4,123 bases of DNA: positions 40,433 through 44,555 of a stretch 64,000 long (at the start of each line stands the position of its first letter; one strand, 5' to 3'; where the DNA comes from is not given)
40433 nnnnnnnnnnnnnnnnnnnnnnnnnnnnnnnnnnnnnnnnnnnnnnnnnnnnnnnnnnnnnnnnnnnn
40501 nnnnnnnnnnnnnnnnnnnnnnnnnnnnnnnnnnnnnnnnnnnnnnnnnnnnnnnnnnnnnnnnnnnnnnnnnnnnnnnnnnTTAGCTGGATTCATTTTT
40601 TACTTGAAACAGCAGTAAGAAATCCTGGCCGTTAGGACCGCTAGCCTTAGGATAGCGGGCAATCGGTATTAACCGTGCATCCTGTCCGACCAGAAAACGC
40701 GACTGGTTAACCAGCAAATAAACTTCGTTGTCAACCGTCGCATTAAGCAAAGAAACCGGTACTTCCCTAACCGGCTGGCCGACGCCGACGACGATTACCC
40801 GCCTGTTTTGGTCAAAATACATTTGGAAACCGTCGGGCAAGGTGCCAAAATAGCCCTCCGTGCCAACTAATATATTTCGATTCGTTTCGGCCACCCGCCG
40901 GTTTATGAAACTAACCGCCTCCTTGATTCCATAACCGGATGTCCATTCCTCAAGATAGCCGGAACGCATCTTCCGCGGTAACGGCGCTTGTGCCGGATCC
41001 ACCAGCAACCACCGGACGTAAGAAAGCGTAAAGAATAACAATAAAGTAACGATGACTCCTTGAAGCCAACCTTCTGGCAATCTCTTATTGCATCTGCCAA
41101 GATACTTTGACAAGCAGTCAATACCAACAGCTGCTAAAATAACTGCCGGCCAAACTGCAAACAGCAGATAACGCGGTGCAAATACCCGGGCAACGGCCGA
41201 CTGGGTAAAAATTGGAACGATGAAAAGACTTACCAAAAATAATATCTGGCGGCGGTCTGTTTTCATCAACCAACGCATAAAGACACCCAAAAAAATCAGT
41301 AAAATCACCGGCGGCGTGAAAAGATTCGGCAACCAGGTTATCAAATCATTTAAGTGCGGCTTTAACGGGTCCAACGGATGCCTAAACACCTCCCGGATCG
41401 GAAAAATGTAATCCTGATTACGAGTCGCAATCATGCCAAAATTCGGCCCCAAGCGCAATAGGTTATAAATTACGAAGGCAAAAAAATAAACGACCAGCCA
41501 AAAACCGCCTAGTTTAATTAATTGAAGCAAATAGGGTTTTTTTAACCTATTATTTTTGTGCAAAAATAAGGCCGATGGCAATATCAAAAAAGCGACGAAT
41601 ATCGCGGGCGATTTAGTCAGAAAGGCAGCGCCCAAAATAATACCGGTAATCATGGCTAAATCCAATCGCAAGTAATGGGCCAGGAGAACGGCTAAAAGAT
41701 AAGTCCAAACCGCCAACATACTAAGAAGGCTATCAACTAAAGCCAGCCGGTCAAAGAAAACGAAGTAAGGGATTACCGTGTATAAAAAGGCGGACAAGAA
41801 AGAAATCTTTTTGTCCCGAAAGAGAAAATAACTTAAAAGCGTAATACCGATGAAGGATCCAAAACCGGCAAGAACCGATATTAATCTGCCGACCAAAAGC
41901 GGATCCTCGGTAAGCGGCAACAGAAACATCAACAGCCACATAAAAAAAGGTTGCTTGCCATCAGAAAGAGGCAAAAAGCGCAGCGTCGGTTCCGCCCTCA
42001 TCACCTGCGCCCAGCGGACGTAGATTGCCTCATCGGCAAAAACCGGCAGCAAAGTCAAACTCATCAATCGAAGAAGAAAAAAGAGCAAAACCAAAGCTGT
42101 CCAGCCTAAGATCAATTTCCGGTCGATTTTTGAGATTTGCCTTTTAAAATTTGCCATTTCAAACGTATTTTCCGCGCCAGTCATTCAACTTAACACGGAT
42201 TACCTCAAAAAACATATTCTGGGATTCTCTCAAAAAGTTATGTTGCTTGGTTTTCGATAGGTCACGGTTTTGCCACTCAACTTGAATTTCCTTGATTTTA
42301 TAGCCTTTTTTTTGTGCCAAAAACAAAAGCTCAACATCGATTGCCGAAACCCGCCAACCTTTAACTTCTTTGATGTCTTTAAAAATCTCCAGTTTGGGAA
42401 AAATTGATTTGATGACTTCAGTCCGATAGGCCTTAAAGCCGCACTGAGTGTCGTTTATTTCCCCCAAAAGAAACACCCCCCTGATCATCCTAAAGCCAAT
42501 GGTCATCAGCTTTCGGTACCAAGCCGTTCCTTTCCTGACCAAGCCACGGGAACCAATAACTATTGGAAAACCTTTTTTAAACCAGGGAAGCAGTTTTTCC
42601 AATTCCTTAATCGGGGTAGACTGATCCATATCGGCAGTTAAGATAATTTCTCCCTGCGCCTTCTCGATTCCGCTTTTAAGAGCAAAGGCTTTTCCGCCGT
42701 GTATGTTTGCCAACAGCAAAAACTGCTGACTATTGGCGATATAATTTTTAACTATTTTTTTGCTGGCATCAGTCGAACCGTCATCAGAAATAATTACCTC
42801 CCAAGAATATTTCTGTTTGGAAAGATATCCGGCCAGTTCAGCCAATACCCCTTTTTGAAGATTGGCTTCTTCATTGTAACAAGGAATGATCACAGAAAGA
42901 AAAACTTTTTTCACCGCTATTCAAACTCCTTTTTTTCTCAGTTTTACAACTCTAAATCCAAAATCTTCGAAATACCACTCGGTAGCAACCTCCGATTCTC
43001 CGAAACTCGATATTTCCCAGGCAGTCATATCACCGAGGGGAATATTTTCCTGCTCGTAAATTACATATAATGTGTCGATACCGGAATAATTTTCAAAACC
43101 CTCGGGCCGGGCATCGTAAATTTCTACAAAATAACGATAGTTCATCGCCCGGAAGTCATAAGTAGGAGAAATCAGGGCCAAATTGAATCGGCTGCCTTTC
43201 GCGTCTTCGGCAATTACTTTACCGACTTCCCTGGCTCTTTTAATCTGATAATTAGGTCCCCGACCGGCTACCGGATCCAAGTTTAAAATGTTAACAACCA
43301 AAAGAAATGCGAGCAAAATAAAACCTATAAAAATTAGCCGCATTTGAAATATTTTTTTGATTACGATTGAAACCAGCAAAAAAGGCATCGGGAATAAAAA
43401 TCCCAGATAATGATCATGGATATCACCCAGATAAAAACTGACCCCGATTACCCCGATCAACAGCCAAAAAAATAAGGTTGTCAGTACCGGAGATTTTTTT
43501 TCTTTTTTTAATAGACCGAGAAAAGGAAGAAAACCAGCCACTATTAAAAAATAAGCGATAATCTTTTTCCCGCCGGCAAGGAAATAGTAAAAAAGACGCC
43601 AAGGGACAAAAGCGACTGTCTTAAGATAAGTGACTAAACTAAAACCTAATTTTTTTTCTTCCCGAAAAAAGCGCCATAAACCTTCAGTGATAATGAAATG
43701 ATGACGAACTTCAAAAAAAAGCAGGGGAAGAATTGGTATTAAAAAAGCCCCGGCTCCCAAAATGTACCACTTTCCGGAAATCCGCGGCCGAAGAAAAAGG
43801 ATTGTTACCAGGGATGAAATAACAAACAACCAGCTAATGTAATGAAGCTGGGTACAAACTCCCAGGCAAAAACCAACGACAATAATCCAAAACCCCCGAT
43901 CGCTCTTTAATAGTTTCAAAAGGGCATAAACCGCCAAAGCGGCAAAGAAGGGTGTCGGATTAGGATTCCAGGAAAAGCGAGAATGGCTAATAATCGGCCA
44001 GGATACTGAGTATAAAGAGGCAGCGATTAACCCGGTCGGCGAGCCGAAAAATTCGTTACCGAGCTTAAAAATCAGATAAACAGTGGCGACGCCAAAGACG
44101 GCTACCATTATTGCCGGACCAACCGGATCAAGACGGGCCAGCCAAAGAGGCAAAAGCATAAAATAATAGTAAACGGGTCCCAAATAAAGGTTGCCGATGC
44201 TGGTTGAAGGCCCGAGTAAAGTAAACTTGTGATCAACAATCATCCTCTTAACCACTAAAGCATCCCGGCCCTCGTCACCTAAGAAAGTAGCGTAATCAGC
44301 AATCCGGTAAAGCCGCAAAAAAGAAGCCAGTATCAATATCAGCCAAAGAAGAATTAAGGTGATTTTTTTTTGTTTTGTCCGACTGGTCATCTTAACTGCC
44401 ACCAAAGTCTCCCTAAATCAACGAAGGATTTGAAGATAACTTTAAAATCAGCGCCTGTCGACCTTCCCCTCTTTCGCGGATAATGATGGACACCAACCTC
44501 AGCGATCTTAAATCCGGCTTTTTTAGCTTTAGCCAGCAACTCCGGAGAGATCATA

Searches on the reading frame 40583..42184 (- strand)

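Call 77: search_protein_families(library=pfam, proteins=[window:40583-42184:-], max_evalue=0.00001)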
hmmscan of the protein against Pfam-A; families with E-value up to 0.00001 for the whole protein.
window:40583-42184:- (533 aa): 1 family
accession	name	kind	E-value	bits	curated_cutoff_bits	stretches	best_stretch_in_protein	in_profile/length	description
PF13231.12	PMT_2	-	5.4e-11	43.4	26.1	1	79-223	4-149/160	Dolichyl-phosphate-mannose-protein mannosyltransferase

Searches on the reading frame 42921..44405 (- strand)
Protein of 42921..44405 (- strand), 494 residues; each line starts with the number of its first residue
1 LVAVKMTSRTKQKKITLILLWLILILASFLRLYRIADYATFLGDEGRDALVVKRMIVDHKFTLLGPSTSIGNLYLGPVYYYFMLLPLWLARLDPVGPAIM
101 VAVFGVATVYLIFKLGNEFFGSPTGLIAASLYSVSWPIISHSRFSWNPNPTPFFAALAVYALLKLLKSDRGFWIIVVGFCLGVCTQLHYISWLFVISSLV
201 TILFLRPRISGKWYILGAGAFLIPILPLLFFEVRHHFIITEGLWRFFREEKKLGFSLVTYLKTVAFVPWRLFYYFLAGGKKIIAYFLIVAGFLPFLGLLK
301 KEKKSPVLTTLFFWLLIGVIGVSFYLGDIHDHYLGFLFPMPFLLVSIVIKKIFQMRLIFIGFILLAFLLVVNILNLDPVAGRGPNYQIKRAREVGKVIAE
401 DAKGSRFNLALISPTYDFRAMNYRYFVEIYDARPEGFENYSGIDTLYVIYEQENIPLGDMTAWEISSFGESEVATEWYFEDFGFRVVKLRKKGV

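Call 77: search_protein_families(library=pfam, proteins=[window:42921-44405:-], max_evalue=0.00001)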
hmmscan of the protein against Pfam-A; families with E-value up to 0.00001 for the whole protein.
window:42921-44405:- (494 aa): 1 family
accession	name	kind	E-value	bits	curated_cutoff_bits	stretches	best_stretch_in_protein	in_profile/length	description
PF13231.12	PMT_2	-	1.2e-09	39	26.1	1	77-229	4-158/160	Dolichyl-phosphate-mannose-protein mannosyltransferase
